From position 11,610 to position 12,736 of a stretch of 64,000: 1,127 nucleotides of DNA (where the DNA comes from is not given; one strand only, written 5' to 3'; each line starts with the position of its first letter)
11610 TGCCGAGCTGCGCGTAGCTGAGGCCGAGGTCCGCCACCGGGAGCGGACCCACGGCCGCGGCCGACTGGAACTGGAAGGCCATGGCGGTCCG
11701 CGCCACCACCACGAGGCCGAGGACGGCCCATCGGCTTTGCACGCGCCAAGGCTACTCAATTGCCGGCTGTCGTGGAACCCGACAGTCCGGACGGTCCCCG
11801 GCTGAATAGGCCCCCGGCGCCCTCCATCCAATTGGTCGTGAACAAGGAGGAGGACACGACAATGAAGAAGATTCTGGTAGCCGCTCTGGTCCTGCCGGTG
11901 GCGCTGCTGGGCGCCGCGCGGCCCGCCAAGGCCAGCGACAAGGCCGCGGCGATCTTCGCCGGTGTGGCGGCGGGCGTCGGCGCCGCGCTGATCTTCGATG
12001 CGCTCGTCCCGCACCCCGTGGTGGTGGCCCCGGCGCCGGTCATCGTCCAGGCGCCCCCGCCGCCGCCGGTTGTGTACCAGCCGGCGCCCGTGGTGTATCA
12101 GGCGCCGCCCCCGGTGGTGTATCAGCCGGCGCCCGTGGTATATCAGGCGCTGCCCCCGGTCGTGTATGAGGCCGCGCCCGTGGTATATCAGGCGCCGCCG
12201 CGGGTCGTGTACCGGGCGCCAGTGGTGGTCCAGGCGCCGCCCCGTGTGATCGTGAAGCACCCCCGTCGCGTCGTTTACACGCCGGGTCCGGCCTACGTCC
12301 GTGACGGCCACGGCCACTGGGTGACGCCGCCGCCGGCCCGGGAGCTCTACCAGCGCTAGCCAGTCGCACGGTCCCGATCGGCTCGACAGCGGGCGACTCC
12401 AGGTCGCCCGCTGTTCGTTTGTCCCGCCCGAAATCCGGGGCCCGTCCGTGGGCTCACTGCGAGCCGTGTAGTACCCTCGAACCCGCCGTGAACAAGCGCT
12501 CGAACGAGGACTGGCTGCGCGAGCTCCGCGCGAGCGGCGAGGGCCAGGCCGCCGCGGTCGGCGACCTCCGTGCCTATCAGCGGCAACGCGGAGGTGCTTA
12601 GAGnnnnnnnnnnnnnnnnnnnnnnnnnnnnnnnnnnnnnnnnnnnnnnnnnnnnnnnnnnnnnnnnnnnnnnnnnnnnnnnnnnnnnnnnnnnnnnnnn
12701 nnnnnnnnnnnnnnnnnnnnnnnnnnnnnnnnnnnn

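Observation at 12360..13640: Low-GC single-gene island encoding an SRA/YDG-like + HNH nuclease, a candidate type IV modification-dependent restriction enzyme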

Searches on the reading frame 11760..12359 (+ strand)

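Call 15: search_protein_families(library=pfam, proteins=[window:11760-12359:+], max_evalue=0.001)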
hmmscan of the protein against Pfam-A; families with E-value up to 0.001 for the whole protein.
window:11760-12359:+ (199 aa): 0 families

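Call 49: search_protein_families(library=pfam, proteins=[window:11760-12359:+], max_evalue=10)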
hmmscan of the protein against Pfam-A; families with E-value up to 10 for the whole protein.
window:11760-12359:+ (199 aa): 2 families
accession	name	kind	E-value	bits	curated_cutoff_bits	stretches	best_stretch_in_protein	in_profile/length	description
PF12778.12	PXPV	-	0.056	13.8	23.1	3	83-97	2-16/22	PXPV repeat (3 copies)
PF02588.21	YitT_membrane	-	0.28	11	24.3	1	38-80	72-116/205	Uncharacterised 5xTM membrane BCR, YitT family COG1284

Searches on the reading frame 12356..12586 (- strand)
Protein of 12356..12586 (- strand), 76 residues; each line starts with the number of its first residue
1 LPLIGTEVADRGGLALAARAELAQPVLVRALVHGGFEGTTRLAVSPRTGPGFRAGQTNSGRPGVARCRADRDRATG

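Call 15: search_protein_families(library=pfam, proteins=[window:12356-12586:-], max_evalue=0.001)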
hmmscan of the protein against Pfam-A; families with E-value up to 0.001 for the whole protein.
window:12356-12586:- (76 aa): 0 families

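Call 49: search_protein_families(library=pfam, proteins=[window:12356-12586:-], max_evalue=10)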
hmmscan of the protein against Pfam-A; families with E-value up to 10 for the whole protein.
window:12356-12586:- (76 aa): 0 families
